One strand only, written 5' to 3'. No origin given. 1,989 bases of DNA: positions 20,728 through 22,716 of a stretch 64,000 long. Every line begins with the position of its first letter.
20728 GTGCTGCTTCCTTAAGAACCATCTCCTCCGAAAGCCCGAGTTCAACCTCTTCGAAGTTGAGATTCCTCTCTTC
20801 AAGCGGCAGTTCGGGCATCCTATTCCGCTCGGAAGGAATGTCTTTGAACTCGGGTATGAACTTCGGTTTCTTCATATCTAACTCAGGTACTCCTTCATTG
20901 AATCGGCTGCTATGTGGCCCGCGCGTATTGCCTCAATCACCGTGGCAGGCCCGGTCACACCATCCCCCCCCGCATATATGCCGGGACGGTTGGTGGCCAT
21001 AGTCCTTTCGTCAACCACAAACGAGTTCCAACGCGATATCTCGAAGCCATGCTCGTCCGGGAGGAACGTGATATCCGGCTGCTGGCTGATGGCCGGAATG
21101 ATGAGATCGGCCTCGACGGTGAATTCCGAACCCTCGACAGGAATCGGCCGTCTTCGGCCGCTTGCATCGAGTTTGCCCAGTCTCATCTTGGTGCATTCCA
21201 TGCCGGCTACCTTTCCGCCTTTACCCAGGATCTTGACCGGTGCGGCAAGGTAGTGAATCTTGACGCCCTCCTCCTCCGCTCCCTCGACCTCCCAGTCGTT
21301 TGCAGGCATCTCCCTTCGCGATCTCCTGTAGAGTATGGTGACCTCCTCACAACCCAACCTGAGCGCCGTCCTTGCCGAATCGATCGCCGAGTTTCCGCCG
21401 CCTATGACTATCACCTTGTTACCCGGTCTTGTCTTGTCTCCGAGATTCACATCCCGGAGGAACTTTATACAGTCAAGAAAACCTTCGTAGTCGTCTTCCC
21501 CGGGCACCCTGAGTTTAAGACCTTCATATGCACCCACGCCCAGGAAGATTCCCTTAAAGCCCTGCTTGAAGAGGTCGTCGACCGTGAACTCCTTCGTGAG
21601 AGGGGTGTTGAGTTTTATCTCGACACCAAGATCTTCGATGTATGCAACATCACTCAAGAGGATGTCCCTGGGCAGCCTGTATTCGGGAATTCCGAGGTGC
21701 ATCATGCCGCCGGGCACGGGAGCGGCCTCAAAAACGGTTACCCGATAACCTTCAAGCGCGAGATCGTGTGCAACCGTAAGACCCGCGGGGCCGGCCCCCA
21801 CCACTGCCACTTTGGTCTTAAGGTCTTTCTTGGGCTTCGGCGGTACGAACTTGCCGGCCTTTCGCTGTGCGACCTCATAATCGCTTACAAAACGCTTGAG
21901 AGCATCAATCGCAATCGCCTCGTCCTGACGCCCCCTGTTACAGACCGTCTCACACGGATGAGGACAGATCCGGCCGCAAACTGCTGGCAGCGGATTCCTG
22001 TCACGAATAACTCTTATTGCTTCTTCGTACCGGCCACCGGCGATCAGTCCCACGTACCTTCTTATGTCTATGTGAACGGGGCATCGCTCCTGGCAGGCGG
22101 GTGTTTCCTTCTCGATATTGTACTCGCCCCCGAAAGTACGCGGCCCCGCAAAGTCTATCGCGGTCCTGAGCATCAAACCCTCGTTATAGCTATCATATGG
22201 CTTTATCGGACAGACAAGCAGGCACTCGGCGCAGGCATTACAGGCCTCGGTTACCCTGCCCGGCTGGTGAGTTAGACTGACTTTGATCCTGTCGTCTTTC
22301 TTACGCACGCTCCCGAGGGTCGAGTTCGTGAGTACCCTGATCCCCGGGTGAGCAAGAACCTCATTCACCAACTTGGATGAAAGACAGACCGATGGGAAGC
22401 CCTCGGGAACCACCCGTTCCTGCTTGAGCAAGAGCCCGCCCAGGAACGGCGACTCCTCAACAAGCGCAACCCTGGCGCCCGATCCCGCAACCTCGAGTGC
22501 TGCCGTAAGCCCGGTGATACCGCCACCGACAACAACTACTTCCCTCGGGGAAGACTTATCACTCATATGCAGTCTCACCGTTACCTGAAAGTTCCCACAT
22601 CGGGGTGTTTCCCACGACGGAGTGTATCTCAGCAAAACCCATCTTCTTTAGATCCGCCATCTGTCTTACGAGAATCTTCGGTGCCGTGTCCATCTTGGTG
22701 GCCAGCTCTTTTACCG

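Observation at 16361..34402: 18-kb operon combining NuoEF-type diaphorase, NfnB-like subunit, four HdrA paralogues, two MvhD and an HdrD-like CCG protein, with no recognisable catalytic partner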

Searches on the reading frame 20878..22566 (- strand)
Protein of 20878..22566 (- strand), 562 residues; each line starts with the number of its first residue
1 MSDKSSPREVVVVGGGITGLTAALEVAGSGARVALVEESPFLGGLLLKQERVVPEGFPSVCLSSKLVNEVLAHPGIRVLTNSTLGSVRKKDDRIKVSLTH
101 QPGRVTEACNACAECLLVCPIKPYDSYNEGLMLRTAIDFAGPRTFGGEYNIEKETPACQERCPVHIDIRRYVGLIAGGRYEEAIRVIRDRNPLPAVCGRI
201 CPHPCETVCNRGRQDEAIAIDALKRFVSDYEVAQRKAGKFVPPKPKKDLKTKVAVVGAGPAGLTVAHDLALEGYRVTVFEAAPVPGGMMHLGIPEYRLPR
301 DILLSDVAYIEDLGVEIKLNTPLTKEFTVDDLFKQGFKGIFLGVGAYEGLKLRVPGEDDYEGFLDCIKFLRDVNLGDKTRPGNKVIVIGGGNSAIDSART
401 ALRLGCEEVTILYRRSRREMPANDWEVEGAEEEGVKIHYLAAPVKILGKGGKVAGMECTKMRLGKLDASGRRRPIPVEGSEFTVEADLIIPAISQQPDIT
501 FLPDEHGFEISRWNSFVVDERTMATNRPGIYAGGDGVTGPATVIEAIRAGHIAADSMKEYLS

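Call 10: search_protein_families(library=pfam, proteins=[window:20878-22566:-], max_evalue=0.001)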
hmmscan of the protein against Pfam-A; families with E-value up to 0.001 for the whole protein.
window:20878-22566:- (562 aa): 16 families
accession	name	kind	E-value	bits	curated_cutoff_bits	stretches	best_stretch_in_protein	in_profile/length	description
PF07992.20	Pyr_redox_2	-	9e-41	140.6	26.1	2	252-550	2-291/291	Pyridine nucleotide-disulphide oxidoreductase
PF14691.11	Fer4_20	-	1.6e-23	83.1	25.8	1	155-234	29-111/113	Dihydroprymidine dehydrogenase domain II, 4Fe-4S cluster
PF00070.33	Pyr_redox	-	1e-18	68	22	1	384-456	1-77/82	Pyridine nucleotide-disulphide oxidoreductase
PF13738.12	Pyr_redox_3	-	4.1e-18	66.1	30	1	381-534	163-305/305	Pyridine nucleotide-disulphide oxidoreductase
PF13450.12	NAD_binding_8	-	3.8e-17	62.8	21.9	2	255-290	1-36/68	NAD(P)-binding Rossmann-like domain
PF12831.13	FAD_oxidored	-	2.3e-16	60.6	27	2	9-49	1-41/416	FAD dependent oxidoreductase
PF01266.30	DAO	-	1.5e-13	51.4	27.9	2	252-287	1-37/353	FAD dependent oxidoreductase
PF01946.23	Thi4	-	1.1e-10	41.6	26.2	1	250-292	17-60/235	Thi4 family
PF00890.30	FAD_binding_2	-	1.8e-10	41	20.4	2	10-44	2-36/414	FAD binding domain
PF03486.20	HI0933_like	-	2.2e-09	37.6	50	1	252-286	2-36/244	HI0933-like protein Rossmann domain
PF01262.27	AlaDh_PNT_C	-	3.3e-08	33.6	23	0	7-38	28-59/214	Alanine dehydrogenase/PNT, C-terminal domain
PF01494.25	FAD_binding_3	-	4.8e-08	33.1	22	1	250-281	1-32/349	FAD binding domain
PF01593.30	Amino_oxidase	-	1.4e-07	31.6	19.8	0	261-289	2-30/443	Flavin containing amine oxidoreductase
PF01134.28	GIDA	-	1.6e-07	31.2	22.1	0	10-38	2-30/391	Glucose inhibited division protein A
PF13241.12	NAD_binding_7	-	4.1e-07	31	22.1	0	6-42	6-44/104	Putative NAD(P)-binding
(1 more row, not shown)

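Call 55: search_protein_families(library=ncbifam, proteins=[window:20878-22566:-], max_evalue=0.001)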
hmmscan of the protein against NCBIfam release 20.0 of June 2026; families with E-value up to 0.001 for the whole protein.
window:20878-22566:- (562 aa): 145 families (the best 25 are shown)
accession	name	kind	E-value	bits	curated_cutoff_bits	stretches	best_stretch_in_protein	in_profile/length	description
NF009410.0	PRK12771.1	subfamily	3.1e-138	461.8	516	2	153-562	45-446/566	NAD(P)-binding protein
NF009454.0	PRK12814.1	equivalog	5.2e-132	441.4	916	1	157-561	103-500/657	putative NADPH-dependent glutamate synthase small subunit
NF009414.0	PRK12778.1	equivalog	1.1e-124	417.3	1103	1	153-562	334-750/752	bifunctional dihydroorotate dehydrogenase B NAD binding subunit/NADPH-dependent glutamate synthase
TIGR01316.1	gltA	equivalog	2.5e-108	362.8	471.75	1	152-561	32-449/449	NADPH-dependent glutamate synthase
NF010590.0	PRK13984.1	equivalog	2e-96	323.5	946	1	157-561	197-606/611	putative oxidoreductase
TIGR03315.1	Se_ygfK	equivalog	3.5e-94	316.1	835.3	1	157-557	446-835/1012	putative selenate reductase subunit YgfK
NF009413.0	PRK12775.1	equivalog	2.9e-86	290.2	1895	1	150-561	333-754/1006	putative trifunctional 2-polyprenylphenol hydroxylase/glutamate synthase subunit beta/ferritin domain-containing protein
TIGR01318.1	gltD_gamma_fam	subfamily_domain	1.3e-85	287.8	482.95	1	155-561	47-465/467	glutamate synthase, small subunit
NF009408.0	PRK12769.1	equivalog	1.4e-78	264.6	1003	1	156-561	234-651/659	formate-dependent uric acid utilization protein AegA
NF009415.0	PRK12779.1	equivalog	1.5e-76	258.1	1519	1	159-558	211-623/944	putative bifunctional glutamate synthase subunit beta/2-polyprenylphenol hydroxylase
NF009409.0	PRK12770.1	subfamily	4.7e-73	246.3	343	1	244-562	12-351/360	putative glutamate synthase subunit beta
NF009451.0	PRK12809.1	equivalog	1.2e-65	222.1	1154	1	155-558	216-631/639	formate-dependent uric acid utilization protein YgfT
TIGR01317.1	GOGAT_sm_gam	subfamily_domain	7.2e-56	190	447.7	1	154-561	48-478/485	glutamate synthase small subunit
NF045663.1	diclust_near_Sec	equivalog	1.8e-52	178.5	530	1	151-348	13-201/759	pyridine nucleotide-disulfide oxidoreductase/dicluster-binding protein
NF040770.1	hetero_SS_HdrA2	exception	4e-31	107.9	1100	1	8-163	140-301/777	CoB-CoM heterodisulfide reductase HdrA2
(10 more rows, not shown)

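Call 85: search_solved_structures(query=window:20878-22566:-, max_evalue=1e-20)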
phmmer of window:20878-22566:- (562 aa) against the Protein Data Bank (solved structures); distinct sequences matched with E-value up to 1e-20: 12.
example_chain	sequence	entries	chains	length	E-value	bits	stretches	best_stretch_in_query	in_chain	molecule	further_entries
9bov_A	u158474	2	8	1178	2e-117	396.3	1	156-561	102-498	Molybdopterin oxidoreductase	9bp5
9n5u_A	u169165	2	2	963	1.9e-115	389.8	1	157-561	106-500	NfnA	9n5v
8oh5_C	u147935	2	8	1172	6.7e-106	358.2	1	156-561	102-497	Formate dehydrogenase-O, major subunit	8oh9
4ylf_B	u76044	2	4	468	2.9e-95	323.1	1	154-561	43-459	Dihydropyrimidine dehydrogenase subunit A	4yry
5jca_L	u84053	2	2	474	4.5e-86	292.8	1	156-562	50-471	NADH-dependent Ferredoxin:NADP Oxidoreductase (NfnI) subunit alpha | NADH-dependent Ferredoxin:NADP Oxidoreductase subunit alpha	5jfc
5vj7_A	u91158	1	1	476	1e-77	265.2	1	156-562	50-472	Oxidoreductase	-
2vdc_G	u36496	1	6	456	6.9e-72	246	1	155-560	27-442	GLUTAMATE SYNTHASE [NADPH] SMALL CHAIN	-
6s6s_G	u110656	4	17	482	7.9e-72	245.8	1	155-560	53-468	Glutamate synthase [NADPH] small chain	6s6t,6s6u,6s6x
7m31_A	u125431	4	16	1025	6.1e-46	160.3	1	157-560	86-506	Dihydropyrimidine dehydrogenase [NADP(+)]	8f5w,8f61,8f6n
1h7x_A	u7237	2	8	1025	6.1e-46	160.3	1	157-560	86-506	DIHYDROPYRIMIDINE DEHYDROGENASE | Dihydropyrimidine dehydrogenase [NADP(+)]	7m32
1gt8_A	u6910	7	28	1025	6.1e-46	160.3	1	157-560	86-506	DIHYDROPYRIMIDINE DEHYDROGENASE | Dihydropyrimidine dehydrogenase [NADP(+)]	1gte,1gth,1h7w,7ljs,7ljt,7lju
7mfm_I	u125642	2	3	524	4.9e-37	130.9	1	160-561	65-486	Glutamate synthase (NADPH) small chain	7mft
